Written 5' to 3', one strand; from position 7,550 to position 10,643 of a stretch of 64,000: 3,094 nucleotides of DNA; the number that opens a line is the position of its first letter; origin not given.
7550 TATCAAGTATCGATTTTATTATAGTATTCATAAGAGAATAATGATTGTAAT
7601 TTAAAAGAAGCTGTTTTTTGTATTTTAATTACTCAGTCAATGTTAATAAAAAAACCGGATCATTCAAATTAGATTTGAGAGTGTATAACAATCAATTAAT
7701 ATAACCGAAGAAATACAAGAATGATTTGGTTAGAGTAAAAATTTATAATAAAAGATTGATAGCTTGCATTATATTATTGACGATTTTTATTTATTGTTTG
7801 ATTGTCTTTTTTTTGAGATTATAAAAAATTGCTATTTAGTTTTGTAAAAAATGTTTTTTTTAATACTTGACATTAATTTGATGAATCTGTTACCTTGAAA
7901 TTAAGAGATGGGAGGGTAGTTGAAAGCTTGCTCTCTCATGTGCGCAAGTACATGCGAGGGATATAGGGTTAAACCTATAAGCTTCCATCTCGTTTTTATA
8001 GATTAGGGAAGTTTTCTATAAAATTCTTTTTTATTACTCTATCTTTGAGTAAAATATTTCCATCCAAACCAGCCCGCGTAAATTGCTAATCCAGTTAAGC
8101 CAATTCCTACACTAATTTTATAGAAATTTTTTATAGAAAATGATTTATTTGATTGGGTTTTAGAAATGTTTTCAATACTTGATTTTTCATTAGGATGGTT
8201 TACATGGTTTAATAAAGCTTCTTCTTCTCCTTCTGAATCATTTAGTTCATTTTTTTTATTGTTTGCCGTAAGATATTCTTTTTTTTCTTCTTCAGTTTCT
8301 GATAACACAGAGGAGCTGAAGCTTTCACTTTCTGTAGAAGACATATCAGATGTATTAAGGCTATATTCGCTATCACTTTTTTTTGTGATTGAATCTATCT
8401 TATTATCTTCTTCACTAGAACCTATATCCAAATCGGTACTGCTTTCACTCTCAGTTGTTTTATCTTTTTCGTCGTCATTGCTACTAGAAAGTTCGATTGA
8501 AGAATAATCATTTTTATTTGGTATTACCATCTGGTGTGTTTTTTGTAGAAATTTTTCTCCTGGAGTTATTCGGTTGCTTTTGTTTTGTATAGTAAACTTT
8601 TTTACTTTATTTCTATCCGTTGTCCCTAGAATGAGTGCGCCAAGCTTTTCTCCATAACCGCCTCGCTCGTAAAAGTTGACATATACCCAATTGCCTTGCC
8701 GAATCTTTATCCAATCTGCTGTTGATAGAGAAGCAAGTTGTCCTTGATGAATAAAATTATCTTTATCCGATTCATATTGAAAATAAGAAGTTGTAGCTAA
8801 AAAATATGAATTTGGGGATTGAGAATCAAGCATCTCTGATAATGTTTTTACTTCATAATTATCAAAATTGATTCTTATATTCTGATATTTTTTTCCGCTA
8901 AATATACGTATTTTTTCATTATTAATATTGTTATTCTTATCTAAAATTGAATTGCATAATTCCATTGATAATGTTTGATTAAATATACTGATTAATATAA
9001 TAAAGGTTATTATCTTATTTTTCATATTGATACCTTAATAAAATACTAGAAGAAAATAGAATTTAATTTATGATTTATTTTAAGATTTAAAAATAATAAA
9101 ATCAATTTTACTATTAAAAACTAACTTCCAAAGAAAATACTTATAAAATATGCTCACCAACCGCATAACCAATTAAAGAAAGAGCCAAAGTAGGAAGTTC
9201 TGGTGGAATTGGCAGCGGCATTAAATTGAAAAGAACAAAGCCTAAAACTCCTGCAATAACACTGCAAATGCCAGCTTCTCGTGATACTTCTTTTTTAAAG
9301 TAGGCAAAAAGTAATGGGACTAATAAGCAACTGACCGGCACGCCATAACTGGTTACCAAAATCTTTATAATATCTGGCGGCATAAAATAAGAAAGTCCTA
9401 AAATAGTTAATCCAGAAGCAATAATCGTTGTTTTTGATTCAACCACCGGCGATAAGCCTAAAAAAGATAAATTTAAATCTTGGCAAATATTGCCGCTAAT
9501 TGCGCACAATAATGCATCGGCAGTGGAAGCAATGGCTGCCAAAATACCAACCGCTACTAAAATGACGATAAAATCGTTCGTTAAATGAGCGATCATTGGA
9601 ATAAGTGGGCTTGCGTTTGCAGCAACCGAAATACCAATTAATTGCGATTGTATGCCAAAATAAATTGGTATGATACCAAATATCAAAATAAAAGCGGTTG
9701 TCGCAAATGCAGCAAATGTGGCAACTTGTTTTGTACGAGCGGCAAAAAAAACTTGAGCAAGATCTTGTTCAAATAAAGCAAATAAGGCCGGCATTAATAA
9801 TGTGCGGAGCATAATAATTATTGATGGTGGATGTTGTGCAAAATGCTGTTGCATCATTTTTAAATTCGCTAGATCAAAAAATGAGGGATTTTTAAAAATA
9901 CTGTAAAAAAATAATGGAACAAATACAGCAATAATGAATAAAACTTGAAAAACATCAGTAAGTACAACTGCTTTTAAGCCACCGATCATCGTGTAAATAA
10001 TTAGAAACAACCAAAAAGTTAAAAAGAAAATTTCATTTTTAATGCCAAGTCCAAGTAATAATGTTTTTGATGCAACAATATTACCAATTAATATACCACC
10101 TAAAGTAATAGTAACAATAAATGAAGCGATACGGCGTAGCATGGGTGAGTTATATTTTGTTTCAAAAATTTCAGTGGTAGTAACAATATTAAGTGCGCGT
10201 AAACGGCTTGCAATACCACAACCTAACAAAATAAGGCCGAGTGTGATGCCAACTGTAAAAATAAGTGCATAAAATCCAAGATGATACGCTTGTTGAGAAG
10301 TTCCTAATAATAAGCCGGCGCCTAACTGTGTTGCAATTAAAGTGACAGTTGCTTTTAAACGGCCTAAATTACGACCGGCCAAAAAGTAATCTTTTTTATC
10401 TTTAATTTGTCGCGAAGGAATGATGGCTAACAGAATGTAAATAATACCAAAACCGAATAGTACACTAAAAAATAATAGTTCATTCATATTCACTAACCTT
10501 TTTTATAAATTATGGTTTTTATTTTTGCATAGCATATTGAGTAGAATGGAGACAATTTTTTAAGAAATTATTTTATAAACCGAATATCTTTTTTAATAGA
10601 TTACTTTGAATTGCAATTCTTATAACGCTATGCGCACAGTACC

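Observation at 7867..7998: Candidate independent small RNA gene with its own promoter, GNRA-capped hairpin and terminator-like 3' end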

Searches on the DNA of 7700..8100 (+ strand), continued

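Call 63: search_with_rna_model(model_id=R1, sources=[L002, L003, L005, L046, L047, L049], max_evalue=10, filters=off, show_alignments=2)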
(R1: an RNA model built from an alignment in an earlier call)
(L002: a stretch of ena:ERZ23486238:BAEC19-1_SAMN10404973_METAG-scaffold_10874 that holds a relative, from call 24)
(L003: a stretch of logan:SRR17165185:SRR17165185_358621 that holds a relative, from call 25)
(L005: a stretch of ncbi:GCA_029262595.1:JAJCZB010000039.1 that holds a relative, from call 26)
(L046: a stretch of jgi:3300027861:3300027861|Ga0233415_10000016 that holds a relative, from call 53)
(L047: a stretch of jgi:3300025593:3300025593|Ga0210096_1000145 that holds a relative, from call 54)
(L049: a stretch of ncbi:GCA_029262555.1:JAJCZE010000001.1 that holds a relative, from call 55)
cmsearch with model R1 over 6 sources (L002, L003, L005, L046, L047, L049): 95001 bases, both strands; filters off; matches with E-value up to 10: 11.
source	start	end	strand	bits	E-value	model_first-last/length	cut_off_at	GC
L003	1328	1408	+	15.7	0.24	1-90/90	no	0.25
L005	5279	5315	-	14.7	0.45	1-90/90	no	0.38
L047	7668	7704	-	14.6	0.48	1-90/90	no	0.46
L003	1366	1399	-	14.1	0.65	1-90/90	no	0.38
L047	7671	7707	+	13.5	0.89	1-90/90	no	0.46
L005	5282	5318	+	13.5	0.94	1-90/90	no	0.38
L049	312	393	-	11.9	2.4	1-90/90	no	0.34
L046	13007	13050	-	11.1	3.9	1-90/90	no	0.3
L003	4246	4316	+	11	4.1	1-90/90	no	0.31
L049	5439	5475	-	10.3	6.2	1-90/90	no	0.32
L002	1463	1498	-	10.1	7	1-90/90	no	0.53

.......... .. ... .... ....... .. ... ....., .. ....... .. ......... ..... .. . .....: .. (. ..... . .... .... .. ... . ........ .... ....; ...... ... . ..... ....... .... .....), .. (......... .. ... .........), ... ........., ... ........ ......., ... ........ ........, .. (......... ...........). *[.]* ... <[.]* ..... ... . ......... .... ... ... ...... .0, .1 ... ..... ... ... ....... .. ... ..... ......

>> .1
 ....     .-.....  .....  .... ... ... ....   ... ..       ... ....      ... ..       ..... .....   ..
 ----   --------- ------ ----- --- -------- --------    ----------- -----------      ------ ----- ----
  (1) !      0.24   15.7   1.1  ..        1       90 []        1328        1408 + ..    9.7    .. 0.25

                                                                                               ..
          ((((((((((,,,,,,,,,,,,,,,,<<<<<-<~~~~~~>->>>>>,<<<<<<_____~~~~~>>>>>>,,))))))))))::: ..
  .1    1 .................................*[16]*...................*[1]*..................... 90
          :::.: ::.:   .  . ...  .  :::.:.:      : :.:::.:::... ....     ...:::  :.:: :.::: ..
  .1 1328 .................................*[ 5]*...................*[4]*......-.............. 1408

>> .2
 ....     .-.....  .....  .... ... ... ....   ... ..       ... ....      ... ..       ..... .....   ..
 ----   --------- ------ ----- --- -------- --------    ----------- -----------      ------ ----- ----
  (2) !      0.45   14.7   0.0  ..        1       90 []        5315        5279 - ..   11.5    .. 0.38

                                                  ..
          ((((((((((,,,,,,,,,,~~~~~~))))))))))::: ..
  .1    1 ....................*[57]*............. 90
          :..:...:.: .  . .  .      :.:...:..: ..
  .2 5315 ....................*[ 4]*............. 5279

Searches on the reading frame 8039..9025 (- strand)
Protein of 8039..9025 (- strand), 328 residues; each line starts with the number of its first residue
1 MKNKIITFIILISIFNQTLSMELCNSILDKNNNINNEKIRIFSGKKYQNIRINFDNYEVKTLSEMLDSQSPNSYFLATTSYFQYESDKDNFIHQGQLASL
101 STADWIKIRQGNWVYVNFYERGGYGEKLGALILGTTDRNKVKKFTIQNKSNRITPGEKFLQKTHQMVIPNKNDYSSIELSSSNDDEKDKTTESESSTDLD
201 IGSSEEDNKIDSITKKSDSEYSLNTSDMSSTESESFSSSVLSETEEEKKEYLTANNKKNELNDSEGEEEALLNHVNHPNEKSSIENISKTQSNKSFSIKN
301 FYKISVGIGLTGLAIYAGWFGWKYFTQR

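Call 11: search_protein_families(library=pfam, proteins=[window:8039-9025:-])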
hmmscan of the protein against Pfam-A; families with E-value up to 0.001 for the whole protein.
window:8039-9025:- (328 aa): 1 family
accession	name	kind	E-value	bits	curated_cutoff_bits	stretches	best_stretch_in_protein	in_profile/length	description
PF18999.5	DUF5728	-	0.00057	19.9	25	0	133-195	106-168/188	Family of unknown function (DUF5728)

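Call 17: find_encoding_contigs(protein=window:8039-9025:-, flank=3000, max_places=6)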
Protein window:8039-9025:- (328 aa): 1 contig read that carries it; 1 place shown.
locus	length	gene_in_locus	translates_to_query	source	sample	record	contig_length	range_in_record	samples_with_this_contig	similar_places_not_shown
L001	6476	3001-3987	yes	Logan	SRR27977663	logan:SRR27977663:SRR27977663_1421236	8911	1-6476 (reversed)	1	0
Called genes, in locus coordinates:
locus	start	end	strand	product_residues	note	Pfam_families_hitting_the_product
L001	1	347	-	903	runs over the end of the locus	PF00690:Cation_ATPase_N, PF00122:E1-E2_ATPase, PF13246:Cation_ATPase, PF00702:Hydrolase, PF08282:Hydrolase_3 (faint), PF00689:Cation_ATPase_C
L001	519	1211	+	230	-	-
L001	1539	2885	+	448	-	PF00474:SSF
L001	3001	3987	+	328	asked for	-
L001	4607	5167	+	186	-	-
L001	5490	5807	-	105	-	PF12762:DDE_Tnp_IS1595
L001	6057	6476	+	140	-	?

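Call 18: find_homologous_proteins(query=window:8039-9025:-, max_evalue=0.001)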
Query window:8039-9025:- (328 aa): 1 proteins with E <= 0.001 among 2342 candidates.
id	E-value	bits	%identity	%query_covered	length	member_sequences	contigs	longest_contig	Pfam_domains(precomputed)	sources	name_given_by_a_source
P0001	1.3e-206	703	100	100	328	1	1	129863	-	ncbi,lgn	ncbi:MAG: hypothetical protein WDZ41_00735 [Candidatus Babeliales bacterium]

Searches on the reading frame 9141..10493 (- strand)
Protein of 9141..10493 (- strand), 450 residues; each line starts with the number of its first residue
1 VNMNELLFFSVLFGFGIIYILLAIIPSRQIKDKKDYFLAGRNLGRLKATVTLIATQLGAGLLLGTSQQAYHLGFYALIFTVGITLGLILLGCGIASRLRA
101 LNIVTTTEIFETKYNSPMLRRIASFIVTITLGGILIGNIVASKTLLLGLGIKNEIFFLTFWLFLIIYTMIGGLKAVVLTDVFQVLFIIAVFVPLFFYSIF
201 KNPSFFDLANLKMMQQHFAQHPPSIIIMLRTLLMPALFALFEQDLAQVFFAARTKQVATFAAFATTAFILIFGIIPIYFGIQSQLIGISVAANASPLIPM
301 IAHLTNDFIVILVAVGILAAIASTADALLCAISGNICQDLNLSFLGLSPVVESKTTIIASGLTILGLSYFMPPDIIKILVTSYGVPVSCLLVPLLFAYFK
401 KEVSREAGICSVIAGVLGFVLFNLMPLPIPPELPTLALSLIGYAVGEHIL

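Call 11: search_protein_families(library=pfam, proteins=[window:9141-10493:-])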
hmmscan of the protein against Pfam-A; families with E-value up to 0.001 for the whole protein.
window:9141-10493:- (450 aa): 1 family
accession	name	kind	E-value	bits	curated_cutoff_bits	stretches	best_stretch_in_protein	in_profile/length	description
PF00474.23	SSF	-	4.7e-21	75.6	22.8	1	36-415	1-406/406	Sodium:solute symporter family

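Call 23: find_homologous_proteins(query=window:9141-10493:-, max_evalue=1e-20)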
Query window:9141-10493:- (450 aa): 425 proteins with E <= 1e-20 among 8000 candidates; the best 120 are listed.
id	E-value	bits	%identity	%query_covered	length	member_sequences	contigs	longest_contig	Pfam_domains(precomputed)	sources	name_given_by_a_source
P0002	1.3e-275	932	100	100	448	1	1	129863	PF00474.24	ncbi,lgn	ncbi:MAG: sodium:solute symporter family protein [Candidatus Babeliales bacterium]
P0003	1.6e-160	553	62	99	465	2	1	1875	PF00474.24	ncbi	-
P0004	1.3e-158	546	60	99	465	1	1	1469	PF00474.24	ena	-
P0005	6.1e-157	541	62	98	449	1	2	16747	PF00474.24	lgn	-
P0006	8.5e-157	541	61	99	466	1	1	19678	PF00474.24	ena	-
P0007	2.1e-156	539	61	99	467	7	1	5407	PF00474.24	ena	-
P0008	2.7e-156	539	60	99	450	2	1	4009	PF00474.24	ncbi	-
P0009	4.6e-156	538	62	99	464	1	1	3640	PF00474.24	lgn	-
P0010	1.6e-155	536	60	99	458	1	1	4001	PF00474.24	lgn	-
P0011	3.9e-155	535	62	99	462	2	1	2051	PF00474.24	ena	-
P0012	4.6e-155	535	60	99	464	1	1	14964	PF00474.24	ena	-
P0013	7.7e-155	534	59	99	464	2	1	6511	PF00474.24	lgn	-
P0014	9.4e-155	534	59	99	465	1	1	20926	PF00474.24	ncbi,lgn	-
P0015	1.1e-154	534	59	99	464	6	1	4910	PF00474.24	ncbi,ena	-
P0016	2.4e-153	529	60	99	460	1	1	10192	PF00474.24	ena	-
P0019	3.7e-153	529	58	99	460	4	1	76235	PF00474.24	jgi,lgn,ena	-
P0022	6.2e-151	521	60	99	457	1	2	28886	PF00474.24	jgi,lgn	-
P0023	1.9e-150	520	57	99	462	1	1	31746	PF00474.24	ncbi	-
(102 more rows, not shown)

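Call 24: find_encoding_contigs(protein=P0006, flank=10000, max_places=3)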
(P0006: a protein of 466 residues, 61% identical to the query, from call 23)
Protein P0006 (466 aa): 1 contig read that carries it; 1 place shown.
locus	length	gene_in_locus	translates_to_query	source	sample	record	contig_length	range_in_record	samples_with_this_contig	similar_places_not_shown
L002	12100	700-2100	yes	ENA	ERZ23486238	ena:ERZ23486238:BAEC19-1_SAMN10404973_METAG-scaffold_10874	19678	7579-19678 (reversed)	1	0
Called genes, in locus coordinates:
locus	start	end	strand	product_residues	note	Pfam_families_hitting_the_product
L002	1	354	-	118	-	?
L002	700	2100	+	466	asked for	PF00474:SSF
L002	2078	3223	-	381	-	PF13477:Glyco_trans_4_2 (weak), PF13439:Glyco_transf_4, PF13579:Glyco_trans_4_4, PF20706:GT4-conflict (weak), PF00534:Glycos_transf_1, PF13692:Glyco_trans_1_4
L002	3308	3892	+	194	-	PF00583:Acetyltransf_1, PF13673:Acetyltransf_10, PF13508:Acetyltransf_7, PF08445:FR47 (faint)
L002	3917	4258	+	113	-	-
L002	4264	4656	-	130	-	PF07681:DoxX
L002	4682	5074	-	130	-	PF07884:VKOR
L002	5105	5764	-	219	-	PF00923:TAL_FSA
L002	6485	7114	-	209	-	PF13298:LigD_N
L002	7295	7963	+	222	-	PF13539:Peptidase_M15_4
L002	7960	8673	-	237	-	-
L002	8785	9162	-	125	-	-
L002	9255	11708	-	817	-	PF00133:tRNA-synt_1, PF09334:tRNA-synt_1g, PF13603:tRNA-synt_1_2, PF00133:tRNA-synt_1, PF09334:tRNA-synt_1g (weak), PF08264:Anticodon_1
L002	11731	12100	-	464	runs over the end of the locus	PF01145:Band_7, PF15975:Flot (weak)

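Call 25: find_encoding_contigs(protein=P0005, flank=10000, max_places=3)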
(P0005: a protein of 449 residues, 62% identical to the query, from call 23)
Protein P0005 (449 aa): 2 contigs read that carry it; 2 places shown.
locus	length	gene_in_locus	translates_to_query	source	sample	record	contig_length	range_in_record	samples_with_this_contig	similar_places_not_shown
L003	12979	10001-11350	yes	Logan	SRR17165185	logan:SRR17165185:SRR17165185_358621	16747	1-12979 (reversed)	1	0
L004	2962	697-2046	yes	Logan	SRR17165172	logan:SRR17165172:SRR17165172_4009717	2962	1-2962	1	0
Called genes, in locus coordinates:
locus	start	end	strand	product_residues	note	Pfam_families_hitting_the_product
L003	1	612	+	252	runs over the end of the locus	-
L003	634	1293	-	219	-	PF00923:TAL_FSA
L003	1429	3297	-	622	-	PF05192:MutS_III (weak), PF00488:MutS_V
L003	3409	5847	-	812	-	PF00133:tRNA-synt_1, PF09334:tRNA-synt_1g, PF13603:tRNA-synt_1_2, PF00133:tRNA-synt_1, PF09334:tRNA-synt_1g (weak), PF08264:Anticodon_1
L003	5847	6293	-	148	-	PF09391:DUF2000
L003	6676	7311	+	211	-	-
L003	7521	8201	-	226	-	PF23745:ANK_LRRK2 (faint), PF00023:Ank (faint), PF12796:Ank_2, PF13606:Ank_3 (faint), PF13857:Ank_5 (weak), PF13637:Ank_4, PF12796:Ank_2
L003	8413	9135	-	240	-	PF14518:Haem_oxygenas_2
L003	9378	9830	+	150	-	-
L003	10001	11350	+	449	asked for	PF00474:SSF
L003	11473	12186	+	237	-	PF05185:PRMT5, PF00398:RrnaAD (weak), PF13489:Methyltransf_23 (weak), PF08242:Methyltransf_12, PF13649:Methyltransf_25 (weak)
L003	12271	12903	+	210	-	-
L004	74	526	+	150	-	-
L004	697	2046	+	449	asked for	PF00474:SSF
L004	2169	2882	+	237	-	PF05185:PRMT5, PF00398:RrnaAD (weak), PF13489:Methyltransf_23 (weak), PF08242:Methyltransf_12, PF13649:Methyltransf_25 (weak)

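Call 26: find_encoding_contigs(protein=P0014, flank=10000, max_places=3)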
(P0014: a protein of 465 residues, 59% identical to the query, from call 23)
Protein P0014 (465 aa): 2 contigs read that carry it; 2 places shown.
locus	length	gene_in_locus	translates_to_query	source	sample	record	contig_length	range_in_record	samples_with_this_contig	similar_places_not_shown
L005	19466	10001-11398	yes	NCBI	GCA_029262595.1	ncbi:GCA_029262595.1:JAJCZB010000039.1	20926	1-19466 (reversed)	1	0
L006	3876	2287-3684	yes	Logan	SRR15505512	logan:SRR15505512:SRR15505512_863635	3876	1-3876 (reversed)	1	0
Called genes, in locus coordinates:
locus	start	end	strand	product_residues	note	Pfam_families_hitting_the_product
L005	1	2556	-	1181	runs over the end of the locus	PF00924:MS_channel_2nd, PF21082:MS_channel_3rd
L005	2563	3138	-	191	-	-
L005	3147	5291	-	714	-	PF01432:Peptidase_M3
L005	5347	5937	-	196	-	-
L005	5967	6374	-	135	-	-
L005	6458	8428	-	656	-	PF00270:DEAD (weak), PF04851:ResIII, PF13604:AAA_30 (faint), PF17757:UvrB_inter, PF27431:UvrB_3rd, PF00271:Helicase_C, PF12344:UvrB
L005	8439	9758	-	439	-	PF13091:PLDc_2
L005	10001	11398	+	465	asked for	PF00474:SSF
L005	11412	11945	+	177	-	-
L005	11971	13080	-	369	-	PF08323:Glyco_transf_5 (faint), PF13477:Glyco_trans_4_2 (weak), PF20706:GT4-conflict, PF13439:Glyco_transf_4, PF13579:Glyco_trans_4_4, PF08288:PIGA (faint), PF00534:Glycos_transf_1, PF13692:Glyco_trans_1_4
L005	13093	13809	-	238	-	PF10988:DUF2807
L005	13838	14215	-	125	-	-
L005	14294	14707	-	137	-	PF07681:DoxX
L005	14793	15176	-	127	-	-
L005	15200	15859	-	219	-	PF00923:TAL_FSA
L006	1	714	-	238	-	?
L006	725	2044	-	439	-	PF13091:PLDc_2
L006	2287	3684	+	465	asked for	PF00474:SSF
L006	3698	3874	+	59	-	?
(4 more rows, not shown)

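Call 53: find_encoding_contigs(protein=P0019, flank=10000, max_places=2)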
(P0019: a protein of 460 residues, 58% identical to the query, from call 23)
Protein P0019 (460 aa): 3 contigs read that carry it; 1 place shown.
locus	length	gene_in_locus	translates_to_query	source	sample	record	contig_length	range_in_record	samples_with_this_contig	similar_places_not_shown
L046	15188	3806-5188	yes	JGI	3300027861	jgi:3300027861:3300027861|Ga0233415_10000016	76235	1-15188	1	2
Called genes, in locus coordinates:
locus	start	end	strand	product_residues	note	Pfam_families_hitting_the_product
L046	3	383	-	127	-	?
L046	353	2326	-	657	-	PF00270:DEAD (weak), PF04851:ResIII, PF13604:AAA_30 (weak), PF17757:UvrB_inter, PF27431:UvrB_3rd, PF00271:Helicase_C, PF12344:UvrB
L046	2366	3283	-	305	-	PF13091:PLDc_2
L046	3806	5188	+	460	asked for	PF00474:SSF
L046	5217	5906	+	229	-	-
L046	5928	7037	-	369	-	PF08323:Glyco_transf_5 (faint), PF20706:GT4-conflict (weak), PF13439:Glyco_transf_4, PF13579:Glyco_trans_4_4, PF00534:Glycos_transf_1, PF13692:Glyco_trans_1_4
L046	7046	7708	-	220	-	PF01427:Peptidase_M15, PF02557:VanY (weak)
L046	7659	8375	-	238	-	PF10988:DUF2807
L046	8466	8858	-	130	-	PF07681:DoxX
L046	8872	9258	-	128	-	PF07884:VKOR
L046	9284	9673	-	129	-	-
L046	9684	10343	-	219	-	PF00923:TAL_FSA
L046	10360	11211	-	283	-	PF21686:LigD_Prim-Pol, PF01896:DNA_primase_S (weak)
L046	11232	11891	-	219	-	PF13298:LigD_N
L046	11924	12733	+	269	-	-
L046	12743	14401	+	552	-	PF01569:PAP2, PF22778:VCPO_2nd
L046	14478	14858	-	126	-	-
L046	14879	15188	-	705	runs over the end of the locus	PF02743:dCache_1, PF22673:MCP-like_PDC_1 (weak)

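Call 54: find_encoding_contigs(protein=P0022, flank=10000, max_places=2)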
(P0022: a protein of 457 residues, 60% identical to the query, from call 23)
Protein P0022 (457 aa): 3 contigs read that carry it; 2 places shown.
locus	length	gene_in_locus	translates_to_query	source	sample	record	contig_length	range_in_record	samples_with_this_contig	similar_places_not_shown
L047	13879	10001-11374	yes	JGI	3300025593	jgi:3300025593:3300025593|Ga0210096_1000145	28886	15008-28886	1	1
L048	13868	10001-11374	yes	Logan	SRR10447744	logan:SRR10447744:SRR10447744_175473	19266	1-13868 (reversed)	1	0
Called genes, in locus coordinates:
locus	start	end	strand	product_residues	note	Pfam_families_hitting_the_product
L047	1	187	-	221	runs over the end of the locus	-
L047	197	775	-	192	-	PF01161:PBP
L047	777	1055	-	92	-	PF11373:DUF3175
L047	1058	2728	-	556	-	PF06826:Asp-Al_Ex, PF02080:TrkA_C, PF06826:Asp-Al_Ex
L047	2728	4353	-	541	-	PF00155:Aminotran_1_2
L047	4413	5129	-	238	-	PF00484:Pro_CA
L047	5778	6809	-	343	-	PF01370:Epimerase, PF02719:Polysacc_synt_2, PF04321:RmlD_sub_bind, PF01073:3Beta_HSD, PF07993:NAD_binding_4 (faint), PF16363:GDP_Man_Dehyd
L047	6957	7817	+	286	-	-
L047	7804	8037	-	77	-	-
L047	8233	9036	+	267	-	PF01351:RNase_HII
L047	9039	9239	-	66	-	PF06150:ChaB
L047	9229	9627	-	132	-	PF07681:DoxX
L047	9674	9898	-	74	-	-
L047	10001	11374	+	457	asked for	PF00474:SSF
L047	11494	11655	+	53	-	-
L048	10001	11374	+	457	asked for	PF00474:SSF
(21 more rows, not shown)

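Call 55: find_encoding_contigs(protein=P0023, flank=10000, max_places=2)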
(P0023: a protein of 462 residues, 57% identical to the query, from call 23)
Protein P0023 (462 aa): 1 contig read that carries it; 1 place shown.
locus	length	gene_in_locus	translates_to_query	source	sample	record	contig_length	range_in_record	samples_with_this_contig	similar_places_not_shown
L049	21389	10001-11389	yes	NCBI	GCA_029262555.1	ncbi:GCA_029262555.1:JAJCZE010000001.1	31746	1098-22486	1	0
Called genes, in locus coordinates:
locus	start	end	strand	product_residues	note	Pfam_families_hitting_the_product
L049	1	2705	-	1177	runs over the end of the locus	PF00924:MS_channel_2nd, PF21082:MS_channel_3rd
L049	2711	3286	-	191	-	-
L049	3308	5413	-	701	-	PF19310:TOP_N, PF01432:Peptidase_M3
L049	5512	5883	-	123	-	-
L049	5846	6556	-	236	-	-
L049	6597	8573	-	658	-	PF00270:DEAD (weak), PF04851:ResIII, PF13604:AAA_30 (weak), PF17757:UvrB_inter, PF27431:UvrB_3rd, PF00271:Helicase_C, PF12344:UvrB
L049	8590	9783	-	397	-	PF13091:PLDc_2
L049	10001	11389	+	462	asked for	PF00474:SSF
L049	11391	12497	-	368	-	PF08323:Glyco_transf_5 (faint), PF20706:GT4-conflict, PF13439:Glyco_transf_4, PF13579:Glyco_trans_4_4, PF00534:Glycos_transf_1, PF13692:Glyco_trans_1_4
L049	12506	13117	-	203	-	PF01427:Peptidase_M15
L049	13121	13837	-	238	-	PF10988:DUF2807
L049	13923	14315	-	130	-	PF07681:DoxX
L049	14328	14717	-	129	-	PF07884:VKOR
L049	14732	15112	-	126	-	-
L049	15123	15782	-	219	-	PF00923:TAL_FSA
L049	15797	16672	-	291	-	PF21686:LigD_Prim-Pol, PF01896:DNA_primase_S (weak)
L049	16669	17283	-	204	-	PF13298:LigD_N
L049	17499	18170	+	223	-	-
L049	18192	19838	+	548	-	PF01569:PAP2 (weak), PF22778:VCPO_2nd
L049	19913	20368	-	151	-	-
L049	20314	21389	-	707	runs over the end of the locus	PF02743:dCache_1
